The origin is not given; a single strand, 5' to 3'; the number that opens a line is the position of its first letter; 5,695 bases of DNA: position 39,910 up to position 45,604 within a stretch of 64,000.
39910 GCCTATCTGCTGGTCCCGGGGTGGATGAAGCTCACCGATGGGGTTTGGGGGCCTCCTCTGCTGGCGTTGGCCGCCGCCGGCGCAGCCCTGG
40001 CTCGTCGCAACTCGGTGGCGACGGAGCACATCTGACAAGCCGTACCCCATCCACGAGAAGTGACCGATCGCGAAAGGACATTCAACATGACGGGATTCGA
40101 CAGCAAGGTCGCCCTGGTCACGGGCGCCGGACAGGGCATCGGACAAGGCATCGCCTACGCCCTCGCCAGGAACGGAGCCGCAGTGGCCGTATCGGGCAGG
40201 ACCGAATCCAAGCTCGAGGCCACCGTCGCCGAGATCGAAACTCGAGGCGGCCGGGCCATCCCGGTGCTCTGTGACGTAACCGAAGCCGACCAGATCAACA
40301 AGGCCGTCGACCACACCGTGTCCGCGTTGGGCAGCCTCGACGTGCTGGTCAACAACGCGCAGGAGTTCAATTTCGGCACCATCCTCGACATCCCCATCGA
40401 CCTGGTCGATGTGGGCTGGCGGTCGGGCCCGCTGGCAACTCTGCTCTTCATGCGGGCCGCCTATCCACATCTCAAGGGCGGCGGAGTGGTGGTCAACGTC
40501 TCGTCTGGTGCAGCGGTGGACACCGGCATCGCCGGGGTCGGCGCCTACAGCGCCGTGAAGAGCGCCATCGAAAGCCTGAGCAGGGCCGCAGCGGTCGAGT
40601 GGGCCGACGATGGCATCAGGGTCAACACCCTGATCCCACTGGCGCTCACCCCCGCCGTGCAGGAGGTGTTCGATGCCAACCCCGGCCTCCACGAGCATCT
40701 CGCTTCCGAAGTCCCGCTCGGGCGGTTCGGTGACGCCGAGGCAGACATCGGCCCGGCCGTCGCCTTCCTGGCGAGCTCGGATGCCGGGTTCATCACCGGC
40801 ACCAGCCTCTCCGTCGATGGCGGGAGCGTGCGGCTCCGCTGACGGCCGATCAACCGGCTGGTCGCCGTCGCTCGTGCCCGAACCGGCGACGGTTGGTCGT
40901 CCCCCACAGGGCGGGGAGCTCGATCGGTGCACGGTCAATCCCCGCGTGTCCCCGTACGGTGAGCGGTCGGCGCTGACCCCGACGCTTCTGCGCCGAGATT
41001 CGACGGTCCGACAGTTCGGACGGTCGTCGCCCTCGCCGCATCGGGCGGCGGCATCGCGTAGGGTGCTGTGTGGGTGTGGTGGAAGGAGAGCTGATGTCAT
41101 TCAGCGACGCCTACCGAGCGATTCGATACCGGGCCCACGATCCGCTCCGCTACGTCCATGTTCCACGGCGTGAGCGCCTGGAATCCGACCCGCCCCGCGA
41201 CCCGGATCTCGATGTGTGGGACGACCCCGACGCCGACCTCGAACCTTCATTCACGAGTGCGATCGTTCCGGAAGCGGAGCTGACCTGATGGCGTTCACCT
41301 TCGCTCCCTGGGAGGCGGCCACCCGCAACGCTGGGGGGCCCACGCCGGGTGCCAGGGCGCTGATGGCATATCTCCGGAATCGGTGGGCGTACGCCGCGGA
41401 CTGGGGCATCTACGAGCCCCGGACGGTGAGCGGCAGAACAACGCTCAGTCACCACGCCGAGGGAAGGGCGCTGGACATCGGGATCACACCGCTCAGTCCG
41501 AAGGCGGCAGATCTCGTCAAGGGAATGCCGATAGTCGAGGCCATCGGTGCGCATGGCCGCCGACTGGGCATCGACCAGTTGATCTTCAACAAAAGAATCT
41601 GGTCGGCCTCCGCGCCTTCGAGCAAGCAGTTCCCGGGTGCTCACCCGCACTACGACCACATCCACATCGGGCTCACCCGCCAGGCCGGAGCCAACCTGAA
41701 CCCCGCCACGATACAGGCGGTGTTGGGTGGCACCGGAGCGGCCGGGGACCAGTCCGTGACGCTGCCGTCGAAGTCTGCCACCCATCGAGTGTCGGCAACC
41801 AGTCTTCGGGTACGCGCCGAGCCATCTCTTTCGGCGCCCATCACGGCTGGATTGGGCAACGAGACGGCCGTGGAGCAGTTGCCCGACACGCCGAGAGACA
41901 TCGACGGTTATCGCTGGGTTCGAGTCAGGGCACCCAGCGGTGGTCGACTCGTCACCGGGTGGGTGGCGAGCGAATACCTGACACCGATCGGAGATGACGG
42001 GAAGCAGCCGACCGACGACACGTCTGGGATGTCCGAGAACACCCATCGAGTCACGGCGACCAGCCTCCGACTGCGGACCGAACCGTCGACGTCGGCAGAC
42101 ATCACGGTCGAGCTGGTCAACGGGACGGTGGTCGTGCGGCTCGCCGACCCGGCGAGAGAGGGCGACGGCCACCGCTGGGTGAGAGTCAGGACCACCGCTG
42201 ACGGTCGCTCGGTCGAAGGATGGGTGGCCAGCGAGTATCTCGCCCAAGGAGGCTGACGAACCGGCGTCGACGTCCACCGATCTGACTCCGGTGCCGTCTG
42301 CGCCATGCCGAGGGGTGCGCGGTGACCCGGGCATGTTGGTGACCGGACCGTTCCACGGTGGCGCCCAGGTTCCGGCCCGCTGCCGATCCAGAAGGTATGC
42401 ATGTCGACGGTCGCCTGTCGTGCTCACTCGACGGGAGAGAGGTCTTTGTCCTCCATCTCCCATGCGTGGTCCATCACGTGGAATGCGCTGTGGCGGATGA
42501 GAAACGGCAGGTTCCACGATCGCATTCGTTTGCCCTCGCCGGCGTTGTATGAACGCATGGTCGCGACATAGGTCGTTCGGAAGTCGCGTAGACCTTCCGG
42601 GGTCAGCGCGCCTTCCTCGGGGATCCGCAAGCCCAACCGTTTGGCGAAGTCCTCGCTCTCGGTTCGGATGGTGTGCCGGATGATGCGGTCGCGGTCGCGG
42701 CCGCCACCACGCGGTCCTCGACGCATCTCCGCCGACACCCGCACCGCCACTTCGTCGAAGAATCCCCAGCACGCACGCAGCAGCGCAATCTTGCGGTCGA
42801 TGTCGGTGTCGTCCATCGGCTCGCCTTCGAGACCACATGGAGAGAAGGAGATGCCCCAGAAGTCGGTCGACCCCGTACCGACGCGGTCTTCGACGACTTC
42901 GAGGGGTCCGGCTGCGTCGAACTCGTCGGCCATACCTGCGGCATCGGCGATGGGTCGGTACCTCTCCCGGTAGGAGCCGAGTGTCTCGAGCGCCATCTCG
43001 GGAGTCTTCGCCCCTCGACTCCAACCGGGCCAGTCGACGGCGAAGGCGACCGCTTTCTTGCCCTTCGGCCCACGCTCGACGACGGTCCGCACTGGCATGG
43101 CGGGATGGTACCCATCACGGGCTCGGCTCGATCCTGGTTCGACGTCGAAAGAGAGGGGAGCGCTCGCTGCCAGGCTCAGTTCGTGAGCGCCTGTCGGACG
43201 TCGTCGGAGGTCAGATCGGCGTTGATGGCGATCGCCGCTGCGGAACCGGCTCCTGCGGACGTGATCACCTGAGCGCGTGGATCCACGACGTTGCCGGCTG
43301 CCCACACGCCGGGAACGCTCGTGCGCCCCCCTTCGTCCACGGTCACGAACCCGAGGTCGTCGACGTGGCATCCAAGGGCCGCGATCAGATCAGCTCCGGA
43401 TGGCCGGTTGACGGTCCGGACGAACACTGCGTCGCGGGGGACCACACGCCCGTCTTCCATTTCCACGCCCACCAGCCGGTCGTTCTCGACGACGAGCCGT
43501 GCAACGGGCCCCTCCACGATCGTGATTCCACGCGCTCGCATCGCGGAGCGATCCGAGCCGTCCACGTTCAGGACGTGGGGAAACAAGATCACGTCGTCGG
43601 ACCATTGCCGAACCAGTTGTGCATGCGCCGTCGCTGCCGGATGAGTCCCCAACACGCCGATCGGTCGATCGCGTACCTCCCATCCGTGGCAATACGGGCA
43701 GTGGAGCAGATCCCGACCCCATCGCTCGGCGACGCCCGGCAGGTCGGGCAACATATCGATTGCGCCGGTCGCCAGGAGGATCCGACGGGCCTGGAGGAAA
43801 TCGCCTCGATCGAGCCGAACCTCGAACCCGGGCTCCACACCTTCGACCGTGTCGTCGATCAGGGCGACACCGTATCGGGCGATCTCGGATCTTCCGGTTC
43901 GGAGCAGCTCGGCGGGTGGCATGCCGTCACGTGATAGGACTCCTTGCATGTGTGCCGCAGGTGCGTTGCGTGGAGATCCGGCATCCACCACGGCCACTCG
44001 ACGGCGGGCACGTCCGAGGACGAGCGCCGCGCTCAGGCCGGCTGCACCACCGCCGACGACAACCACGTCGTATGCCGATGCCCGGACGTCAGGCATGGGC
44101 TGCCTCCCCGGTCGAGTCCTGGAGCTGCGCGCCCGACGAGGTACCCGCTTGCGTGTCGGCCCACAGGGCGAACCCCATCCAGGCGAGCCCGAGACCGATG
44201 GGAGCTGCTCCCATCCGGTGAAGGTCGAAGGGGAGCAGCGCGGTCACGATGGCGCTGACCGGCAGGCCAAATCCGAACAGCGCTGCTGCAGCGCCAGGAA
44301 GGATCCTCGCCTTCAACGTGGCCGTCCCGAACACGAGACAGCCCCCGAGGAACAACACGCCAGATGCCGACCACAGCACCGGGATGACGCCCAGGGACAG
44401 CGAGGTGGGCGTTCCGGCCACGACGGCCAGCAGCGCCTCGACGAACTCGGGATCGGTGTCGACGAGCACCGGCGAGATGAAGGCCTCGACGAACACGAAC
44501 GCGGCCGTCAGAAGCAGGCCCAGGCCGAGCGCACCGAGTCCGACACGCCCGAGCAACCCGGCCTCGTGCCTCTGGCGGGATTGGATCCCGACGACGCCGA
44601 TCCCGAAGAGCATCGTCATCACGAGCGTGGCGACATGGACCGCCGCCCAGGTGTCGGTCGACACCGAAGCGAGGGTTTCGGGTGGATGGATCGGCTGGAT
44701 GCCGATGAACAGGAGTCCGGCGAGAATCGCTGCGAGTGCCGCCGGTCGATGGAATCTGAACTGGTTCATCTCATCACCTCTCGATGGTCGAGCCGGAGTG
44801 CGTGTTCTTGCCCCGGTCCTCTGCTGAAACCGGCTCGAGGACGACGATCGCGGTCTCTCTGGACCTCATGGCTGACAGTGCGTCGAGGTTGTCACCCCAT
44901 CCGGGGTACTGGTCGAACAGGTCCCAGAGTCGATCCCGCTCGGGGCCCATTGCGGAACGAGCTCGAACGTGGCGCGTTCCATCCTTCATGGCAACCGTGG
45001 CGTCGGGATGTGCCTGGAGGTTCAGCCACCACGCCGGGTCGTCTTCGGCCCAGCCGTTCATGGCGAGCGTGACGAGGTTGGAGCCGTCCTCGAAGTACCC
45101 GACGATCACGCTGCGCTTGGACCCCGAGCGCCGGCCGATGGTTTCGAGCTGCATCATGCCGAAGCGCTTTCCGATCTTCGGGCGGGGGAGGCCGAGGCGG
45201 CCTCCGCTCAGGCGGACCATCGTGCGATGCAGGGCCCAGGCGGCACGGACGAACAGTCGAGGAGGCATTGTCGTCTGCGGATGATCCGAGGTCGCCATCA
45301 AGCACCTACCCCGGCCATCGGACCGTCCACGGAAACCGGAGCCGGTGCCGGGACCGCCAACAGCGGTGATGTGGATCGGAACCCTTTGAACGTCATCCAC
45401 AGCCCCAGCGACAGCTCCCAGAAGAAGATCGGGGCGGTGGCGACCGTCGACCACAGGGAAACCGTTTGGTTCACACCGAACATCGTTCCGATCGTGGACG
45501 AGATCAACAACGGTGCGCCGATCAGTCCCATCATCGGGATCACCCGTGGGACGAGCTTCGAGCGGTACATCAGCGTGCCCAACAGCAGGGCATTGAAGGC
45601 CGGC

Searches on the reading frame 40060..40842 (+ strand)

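Call 50: search_protein_families(library=pfam, proteins=[window:40060-40842:+], max_evalue=0.001)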
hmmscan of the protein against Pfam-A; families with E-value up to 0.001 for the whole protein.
window:40060-40842:+ (260 aa): 4 families
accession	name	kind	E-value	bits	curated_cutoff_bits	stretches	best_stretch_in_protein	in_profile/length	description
PF13561.12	adh_short_C2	-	2.9e-49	168.2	27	1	22-255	1-234/236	Enoyl-(Acyl carrier protein) reductase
PF00106.31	adh_short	-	5.4e-41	140.7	26.6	1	16-197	1-183/195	short chain dehydrogenase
PF08659.16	KR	-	2.6e-08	34.4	22.6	1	18-175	3-161/180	KR domain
PF03435.24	Sacchrp_dh_NADP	-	3.3e-05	24.7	25.1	1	19-109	2-85/129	Saccharopine dehydrogenase NADP binding domain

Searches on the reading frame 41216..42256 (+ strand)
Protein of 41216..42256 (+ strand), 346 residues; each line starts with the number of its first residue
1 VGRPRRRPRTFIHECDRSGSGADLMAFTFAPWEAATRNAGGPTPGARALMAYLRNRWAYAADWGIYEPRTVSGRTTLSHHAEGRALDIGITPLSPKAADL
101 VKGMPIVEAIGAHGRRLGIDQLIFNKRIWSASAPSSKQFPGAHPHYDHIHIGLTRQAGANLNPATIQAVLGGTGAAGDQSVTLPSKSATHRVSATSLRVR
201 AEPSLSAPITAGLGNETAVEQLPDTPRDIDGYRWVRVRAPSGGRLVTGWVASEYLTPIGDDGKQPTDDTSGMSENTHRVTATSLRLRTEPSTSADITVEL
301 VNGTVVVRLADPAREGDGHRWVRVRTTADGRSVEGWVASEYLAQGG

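Call 50: search_protein_families(library=pfam, proteins=[window:41216-42256:+], max_evalue=0.001)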
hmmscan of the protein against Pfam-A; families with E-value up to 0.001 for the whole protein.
window:41216-42256:+ (346 aa): 1 family
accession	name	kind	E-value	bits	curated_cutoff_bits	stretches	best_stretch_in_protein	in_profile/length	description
PF08239.17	SH3_3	-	1.7e-19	70.2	27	2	196-256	2-54/54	Bacterial SH3 domain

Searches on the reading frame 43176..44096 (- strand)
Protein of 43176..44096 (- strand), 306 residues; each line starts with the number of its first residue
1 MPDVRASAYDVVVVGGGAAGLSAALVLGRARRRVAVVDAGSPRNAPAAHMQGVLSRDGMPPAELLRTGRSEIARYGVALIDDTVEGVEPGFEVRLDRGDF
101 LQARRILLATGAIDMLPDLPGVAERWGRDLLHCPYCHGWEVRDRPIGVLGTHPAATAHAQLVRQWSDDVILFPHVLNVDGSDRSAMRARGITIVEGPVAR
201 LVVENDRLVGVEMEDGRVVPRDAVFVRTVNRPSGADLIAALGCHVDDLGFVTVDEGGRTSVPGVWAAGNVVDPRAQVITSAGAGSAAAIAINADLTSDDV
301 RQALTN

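Call 50: search_protein_families(library=pfam, proteins=[window:43176-44096:-], max_evalue=0.001)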
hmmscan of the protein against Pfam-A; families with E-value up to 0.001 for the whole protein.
window:43176-44096:- (306 aa): 7 families
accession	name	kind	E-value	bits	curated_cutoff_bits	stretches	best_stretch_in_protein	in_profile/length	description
PF07992.20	Pyr_redox_2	-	2.3e-28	99.9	26.1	1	9-281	1-287/291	Pyridine nucleotide-disulphide oxidoreductase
PF00890.30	FAD_binding_2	-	2.4e-08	34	20.4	1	10-122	1-97/414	FAD binding domain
PF01266.30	DAO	-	1e-07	32.3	27.9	1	10-45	1-37/353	FAD dependent oxidoreductase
PF03486.20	HI0933_like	-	2.4e-06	27.6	50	1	10-40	2-32/244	HI0933-like protein Rossmann domain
PF01134.28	GIDA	-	3.3e-06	26.9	22.1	0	10-37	1-28/391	Glucose inhibited division protein A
PF13738.12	Pyr_redox_3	-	1.4e-05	24.9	30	0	12-45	168-201/305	Pyridine nucleotide-disulphide oxidoreductase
PF13450.12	NAD_binding_8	-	0.00046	20.9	21.9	0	13-40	1-28/68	NAD(P)-binding Rossmann-like domain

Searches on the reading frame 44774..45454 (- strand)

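Call 50: search_protein_families(library=pfam, proteins=[window:44774-45454:-], max_evalue=0.001)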
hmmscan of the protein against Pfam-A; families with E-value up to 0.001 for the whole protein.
window:44774-45454:- (226 aa): 1 family
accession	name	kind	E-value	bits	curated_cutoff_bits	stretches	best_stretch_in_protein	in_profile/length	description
PF04075.20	F420H2_quin_red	-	3.7e-17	63.1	22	1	93-207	15-129/130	F420H(2)-dependent quinone reductase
